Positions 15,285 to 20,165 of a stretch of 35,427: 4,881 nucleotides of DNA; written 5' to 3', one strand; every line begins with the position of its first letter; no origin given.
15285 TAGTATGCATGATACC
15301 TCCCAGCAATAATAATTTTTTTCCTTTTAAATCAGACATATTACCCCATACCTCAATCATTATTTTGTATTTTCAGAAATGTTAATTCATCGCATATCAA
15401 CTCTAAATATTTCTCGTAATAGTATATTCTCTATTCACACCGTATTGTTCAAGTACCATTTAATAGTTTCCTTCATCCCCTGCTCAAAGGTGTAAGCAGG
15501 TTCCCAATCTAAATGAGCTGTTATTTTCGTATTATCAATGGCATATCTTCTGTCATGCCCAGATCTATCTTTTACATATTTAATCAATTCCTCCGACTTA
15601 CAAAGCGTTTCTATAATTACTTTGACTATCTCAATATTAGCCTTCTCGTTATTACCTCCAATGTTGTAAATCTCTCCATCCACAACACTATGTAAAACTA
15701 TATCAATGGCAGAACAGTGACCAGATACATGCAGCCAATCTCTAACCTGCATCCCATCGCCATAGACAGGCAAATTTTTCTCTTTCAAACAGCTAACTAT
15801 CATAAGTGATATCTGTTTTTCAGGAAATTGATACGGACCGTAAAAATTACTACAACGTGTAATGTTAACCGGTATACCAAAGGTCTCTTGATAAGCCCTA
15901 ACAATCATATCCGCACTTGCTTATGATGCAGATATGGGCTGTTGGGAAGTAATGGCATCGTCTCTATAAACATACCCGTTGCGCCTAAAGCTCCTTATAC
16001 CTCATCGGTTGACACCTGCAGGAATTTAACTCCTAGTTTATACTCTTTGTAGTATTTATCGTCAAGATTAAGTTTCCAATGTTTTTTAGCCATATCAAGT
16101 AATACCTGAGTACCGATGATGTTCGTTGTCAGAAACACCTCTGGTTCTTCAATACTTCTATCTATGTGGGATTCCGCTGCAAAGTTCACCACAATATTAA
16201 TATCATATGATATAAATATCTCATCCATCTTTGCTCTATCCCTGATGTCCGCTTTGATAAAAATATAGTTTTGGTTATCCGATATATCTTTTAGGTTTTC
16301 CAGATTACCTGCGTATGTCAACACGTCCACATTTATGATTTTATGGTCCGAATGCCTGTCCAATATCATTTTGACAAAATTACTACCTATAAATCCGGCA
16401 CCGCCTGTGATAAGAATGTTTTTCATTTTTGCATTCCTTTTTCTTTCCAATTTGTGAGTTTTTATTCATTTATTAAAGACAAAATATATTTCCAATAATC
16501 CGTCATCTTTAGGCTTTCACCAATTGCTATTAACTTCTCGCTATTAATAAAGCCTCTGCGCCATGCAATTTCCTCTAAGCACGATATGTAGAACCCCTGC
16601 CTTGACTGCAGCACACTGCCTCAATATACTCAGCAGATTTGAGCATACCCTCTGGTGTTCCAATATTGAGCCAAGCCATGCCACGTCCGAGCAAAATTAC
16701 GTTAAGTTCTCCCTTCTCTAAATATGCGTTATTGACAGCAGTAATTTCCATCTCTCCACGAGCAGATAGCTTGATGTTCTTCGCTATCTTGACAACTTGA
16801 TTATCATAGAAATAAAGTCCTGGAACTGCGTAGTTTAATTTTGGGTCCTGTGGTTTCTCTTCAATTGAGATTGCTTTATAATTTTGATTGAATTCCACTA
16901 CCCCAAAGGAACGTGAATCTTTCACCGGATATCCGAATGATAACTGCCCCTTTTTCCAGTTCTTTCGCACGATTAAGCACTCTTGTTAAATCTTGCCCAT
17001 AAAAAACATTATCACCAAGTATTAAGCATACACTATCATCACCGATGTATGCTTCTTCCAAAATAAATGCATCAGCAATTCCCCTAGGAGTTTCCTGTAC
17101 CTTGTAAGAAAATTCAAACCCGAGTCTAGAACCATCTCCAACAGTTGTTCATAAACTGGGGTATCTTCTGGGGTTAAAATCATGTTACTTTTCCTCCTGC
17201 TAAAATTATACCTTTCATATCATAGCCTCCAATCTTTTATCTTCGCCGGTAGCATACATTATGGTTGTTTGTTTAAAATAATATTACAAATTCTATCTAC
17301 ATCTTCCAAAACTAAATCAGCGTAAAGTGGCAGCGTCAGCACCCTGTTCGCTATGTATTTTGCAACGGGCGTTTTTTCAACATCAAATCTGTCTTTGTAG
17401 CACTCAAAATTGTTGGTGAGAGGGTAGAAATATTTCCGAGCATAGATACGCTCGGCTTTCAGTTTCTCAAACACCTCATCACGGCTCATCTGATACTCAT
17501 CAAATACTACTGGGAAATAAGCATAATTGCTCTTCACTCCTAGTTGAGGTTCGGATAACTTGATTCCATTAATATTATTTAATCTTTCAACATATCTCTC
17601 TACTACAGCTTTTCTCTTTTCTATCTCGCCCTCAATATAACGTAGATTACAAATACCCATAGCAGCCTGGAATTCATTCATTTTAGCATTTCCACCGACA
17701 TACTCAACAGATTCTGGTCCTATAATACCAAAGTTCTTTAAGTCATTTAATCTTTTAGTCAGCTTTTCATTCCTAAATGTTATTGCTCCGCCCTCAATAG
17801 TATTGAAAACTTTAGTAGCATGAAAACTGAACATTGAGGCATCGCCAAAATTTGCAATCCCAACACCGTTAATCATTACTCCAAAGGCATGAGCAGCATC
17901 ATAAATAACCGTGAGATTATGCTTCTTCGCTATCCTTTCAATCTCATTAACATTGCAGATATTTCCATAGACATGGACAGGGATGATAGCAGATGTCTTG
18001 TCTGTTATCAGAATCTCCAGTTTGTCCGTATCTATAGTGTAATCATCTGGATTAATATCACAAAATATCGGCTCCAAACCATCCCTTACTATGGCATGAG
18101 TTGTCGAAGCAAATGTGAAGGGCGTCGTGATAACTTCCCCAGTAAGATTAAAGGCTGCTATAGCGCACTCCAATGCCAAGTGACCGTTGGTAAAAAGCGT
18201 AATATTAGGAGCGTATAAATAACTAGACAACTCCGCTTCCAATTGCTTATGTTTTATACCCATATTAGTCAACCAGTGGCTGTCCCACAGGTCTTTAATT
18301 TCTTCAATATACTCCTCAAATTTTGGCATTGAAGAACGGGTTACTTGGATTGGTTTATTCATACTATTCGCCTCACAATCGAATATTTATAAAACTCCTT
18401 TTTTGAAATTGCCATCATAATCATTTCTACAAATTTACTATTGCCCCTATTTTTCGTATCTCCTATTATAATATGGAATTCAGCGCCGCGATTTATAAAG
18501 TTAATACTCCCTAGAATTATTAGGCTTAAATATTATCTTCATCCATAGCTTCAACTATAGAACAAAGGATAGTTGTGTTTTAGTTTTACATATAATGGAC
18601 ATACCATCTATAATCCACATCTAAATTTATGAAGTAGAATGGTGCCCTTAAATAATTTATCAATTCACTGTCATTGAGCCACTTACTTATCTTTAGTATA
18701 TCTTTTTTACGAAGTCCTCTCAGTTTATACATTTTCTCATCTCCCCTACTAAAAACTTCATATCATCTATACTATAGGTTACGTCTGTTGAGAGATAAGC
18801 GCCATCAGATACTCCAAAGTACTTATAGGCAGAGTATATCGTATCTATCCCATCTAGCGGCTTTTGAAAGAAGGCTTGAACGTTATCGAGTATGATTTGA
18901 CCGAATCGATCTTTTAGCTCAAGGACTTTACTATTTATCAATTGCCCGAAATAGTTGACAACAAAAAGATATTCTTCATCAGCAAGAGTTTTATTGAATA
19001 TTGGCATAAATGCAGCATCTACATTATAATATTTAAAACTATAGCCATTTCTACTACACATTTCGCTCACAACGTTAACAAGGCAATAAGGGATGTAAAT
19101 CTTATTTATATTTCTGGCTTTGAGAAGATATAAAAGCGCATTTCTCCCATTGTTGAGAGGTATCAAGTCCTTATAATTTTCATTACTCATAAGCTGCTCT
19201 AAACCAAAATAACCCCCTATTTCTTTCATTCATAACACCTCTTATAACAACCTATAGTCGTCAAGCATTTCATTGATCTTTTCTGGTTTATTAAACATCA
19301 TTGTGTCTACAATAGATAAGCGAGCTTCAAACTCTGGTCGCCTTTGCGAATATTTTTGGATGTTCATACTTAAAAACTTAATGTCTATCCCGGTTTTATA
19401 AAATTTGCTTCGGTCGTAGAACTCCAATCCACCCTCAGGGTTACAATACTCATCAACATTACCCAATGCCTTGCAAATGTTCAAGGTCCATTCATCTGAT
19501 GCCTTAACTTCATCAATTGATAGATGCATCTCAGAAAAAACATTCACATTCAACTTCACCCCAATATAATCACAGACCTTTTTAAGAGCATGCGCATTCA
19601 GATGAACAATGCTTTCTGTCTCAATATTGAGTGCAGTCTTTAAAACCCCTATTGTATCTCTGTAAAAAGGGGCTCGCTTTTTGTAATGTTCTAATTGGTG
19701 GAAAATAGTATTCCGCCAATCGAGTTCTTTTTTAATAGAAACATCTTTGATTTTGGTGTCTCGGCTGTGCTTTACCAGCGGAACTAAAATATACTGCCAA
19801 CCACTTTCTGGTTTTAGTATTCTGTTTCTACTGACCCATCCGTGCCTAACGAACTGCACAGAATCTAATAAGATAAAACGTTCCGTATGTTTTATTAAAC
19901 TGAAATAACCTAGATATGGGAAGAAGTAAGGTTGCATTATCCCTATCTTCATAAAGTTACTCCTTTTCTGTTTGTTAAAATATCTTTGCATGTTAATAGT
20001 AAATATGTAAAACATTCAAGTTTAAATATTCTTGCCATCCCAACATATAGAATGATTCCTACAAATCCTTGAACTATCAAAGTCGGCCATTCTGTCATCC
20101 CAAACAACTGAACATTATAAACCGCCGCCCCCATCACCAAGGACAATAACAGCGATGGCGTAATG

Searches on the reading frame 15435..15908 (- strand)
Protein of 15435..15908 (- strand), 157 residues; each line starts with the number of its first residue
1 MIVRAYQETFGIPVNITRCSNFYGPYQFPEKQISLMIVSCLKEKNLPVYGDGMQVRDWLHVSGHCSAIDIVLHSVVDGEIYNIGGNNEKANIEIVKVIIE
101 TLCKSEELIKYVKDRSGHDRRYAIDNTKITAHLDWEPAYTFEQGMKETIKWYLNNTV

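Call 7: search_protein_families(library=pfam, proteins=[window:15435-15908:-], max_evalue=0.001)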
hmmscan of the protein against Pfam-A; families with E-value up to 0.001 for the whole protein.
window:15435-15908:- (157 aa): 2 families
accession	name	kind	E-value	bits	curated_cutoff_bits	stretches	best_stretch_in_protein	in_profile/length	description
PF16363.11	GDP_Man_Dehyd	-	2.6e-30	106.5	27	1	2-148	163-332/332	GDP-mannose 4,6 dehydratase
PF01370.27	Epimerase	-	2.6e-19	70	20.9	1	2-84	152-240/240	NAD dependent epimerase/dehydratase family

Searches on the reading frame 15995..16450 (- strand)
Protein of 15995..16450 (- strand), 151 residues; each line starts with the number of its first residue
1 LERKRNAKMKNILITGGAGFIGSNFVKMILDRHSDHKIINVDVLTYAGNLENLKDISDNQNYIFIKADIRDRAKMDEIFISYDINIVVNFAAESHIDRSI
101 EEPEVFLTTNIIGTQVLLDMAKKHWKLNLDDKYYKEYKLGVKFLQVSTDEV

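Call 7: search_protein_families(library=pfam, proteins=[window:15995-16450:-], max_evalue=0.001)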
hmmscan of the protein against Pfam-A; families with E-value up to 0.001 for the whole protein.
window:15995-16450:- (151 aa): 7 families
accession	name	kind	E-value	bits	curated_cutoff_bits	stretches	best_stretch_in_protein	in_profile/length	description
PF16363.11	GDP_Man_Dehyd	-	2e-35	123.3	27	1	13-151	1-132/332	GDP-mannose 4,6 dehydratase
PF01370.27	Epimerase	-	2.3e-26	93.1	20.9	1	12-151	1-118/240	NAD dependent epimerase/dehydratase family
PF02719.21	Polysacc_synt_2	-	1.5e-13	51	20.2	1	12-123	1-117/293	Polysaccharide biosynthesis protein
PF01073.25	3Beta_HSD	-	1.7e-12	47.4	22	1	13-124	1-106/280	3-beta hydroxysteroid dehydrogenase/isomerase family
PF07993.18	NAD_binding_4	-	1.4e-07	31.4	20.1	1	14-127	1-129/258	Male sterility protein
PF04321.23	RmlD_sub_bind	-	5.7e-07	29.3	27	1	11-123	2-91/287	RmlD substrate binding domain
PF00106.31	adh_short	-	0.00066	19.6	26.6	1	10-80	1-69/195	short chain dehydrogenase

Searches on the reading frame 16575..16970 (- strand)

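Call 7: search_protein_families(library=pfam, proteins=[window:16575-16970:-], max_evalue=0.001)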
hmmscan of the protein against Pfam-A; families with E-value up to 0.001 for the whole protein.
window:16575-16970:- (131 aa): 1 family
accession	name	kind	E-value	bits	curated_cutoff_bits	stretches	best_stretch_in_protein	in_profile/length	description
PF00483.29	NTP_transferase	-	3.6e-23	82.8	21.2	1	10-116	134-242/245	Nucleotidyl transferase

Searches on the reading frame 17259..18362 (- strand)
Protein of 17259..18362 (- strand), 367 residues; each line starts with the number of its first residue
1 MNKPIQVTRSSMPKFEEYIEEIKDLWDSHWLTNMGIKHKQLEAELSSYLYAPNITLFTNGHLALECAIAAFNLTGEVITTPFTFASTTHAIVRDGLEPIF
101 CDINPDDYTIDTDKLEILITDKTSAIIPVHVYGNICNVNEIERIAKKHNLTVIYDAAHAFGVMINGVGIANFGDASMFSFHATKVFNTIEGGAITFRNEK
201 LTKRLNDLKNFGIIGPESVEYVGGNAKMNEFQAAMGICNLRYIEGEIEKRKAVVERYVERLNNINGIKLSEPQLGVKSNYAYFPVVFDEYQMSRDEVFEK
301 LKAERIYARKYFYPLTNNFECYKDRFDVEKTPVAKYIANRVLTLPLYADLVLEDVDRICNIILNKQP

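Call 7: search_protein_families(library=pfam, proteins=[window:17259-18362:-], max_evalue=0.001)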
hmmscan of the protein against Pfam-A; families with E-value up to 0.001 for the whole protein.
window:17259-18362:- (367 aa): 3 families
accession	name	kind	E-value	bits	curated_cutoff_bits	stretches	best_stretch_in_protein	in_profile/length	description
PF01041.23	DegT_DnrJ_EryC1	-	1.5e-93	314.4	19.8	1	16-362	5-359/360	DegT/DnrJ/EryC1/StrS aminotransferase family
PF00155.27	Aminotran_1_2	-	1.6e-08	34.6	19.7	1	35-314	40-336/361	Aminotransferase class I and II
PF01053.26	Cys_Met_Meta_PP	-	0.00053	19.1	27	1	38-206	54-223/381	Cys/Met metabolism PLP-dependent enzyme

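Call 34: search_protein_families(library=ncbifam, proteins=[window:17259-18362:-], max_evalue=0.01)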
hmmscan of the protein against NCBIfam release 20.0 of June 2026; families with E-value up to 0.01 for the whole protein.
window:17259-18362:- (367 aa): 29 families (the best 25 are shown)
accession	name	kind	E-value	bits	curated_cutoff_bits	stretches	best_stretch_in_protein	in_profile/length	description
TIGR04427.1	PLP_DesI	equivalog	2.4e-88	296.9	650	1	3-362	19-379/390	dTDP-4-dehydro-6-deoxyglucose aminotransferase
TIGR03588.1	PseC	equivalog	6.1e-65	219.6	423.5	1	18-362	13-376/380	UDP-4-amino-4,6-dideoxy-N-acetyl-beta-L-altrosamine transaminase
TIGR04181.1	NHT_00031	hypoth_equivalog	6.4e-53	179.9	420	1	13-345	6-357/359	LegC family aminotransferase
NF008687.0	PRK11706.1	equivalog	3.7e-49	167.4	375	1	20-364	15-372/375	dTDP-4-amino-4,6-dideoxygalactose transaminase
NF008658.2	PRK11658.1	equivalog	1.3e-48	165.6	631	1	16-362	14-373/379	UDP-4-amino-4-deoxy-L-arabinose aminotransferase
NF011936.0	PRK15407.1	equivalog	1.1e-36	126.5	423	2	29-212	59-251/440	lipopolysaccharide biosynthesis protein RfbH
TIGR02379.1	ECA_wecE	subfamily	3.1e-36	125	434.85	1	40-364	35-373/376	dTDP-4-amino-4,6-dideoxy-D-glucose transaminase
NF000586.1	PRK00011.1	subfamily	2.7e-08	33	335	1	94-223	127-258/404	serine hydroxymethyltransferase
TIGR00858.1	bioF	equivalog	5.6e-07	28.6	426.45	1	32-171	62-204/365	8-amino-7-oxononanoate synthase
TIGR01977.1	am_tr_V_EF2568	hypoth_equivalog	6.2e-07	28.8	377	1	76-163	88-181/376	cysteine desulfurase family protein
TIGR03812.1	tyr_de_CO2_Arch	equivalog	5.1e-06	25.6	299.4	1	96-166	129-200/375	tyrosine decarboxylase MfnA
NF047600.1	SerpalmtaseCFB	equivalog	7.1e-06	24.9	640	1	38-171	90-226/395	serine palmitoyltransferase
NF005394.0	PRK06939.1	equivalog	1.4e-05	24.1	460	1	130-171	182-227/397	glycine C-acetyltransferase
NF047599.1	SerpalmtaseBetaP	equivalog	2.8e-05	23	500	1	37-170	89-226/394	serine palmitoyltransferase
TIGR01825.1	gly_Cac_T_rel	subfamily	4.2e-05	22.4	535.4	1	114-315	163-347/385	BioF/Kbl family PLP-dependent acyltransferase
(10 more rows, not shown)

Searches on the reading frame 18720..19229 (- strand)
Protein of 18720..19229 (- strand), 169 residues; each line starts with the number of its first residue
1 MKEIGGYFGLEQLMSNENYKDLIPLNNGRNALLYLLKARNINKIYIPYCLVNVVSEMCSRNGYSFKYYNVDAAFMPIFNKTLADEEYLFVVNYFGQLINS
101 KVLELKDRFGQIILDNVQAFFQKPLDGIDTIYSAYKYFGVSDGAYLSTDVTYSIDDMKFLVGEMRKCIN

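Call 7: search_protein_families(library=pfam, proteins=[window:18720-19229:-], max_evalue=0.001)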
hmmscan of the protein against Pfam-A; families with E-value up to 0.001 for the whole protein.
window:18720-19229:- (169 aa): 0 families

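Call 33: search_protein_families(library=pfam, proteins=[window:18720-19229:-], max_evalue=1)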
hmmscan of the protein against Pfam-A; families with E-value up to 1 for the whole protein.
window:18720-19229:- (169 aa): 0 families

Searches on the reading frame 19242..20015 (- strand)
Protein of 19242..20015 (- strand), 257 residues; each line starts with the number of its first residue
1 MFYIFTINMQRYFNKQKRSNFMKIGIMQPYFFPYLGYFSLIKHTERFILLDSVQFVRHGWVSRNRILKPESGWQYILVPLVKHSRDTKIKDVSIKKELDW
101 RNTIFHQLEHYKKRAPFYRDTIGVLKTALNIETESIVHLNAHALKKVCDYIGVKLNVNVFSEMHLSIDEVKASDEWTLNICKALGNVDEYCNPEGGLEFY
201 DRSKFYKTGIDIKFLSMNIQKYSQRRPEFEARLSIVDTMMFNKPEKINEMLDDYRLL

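Call 7: search_protein_families(library=pfam, proteins=[window:19242-20015:-], max_evalue=0.001)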
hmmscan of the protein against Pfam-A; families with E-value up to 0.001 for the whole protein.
window:19242-20015:- (257 aa): 1 family
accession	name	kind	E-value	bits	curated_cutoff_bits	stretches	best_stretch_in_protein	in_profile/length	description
PF08889.16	WbqC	-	9.9e-63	212.3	21.3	1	28-248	1-217/218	WbqC-like protein family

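Call 34: search_protein_families(library=ncbifam, proteins=[window:19242-20015:-], max_evalue=0.01)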
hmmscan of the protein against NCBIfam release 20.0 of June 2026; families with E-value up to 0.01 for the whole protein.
window:19242-20015:- (257 aa): 0 families

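Call 68: search_solved_structures(query=window:19242-20015:-, max_evalue=10)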
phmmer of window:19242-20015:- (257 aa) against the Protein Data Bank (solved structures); distinct sequences matched with E-value up to 10: 1.
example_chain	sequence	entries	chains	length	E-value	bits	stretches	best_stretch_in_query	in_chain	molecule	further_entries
3mzs_A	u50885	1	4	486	0.16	14.6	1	103-139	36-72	Cholesterol side-chain cleavage enzyme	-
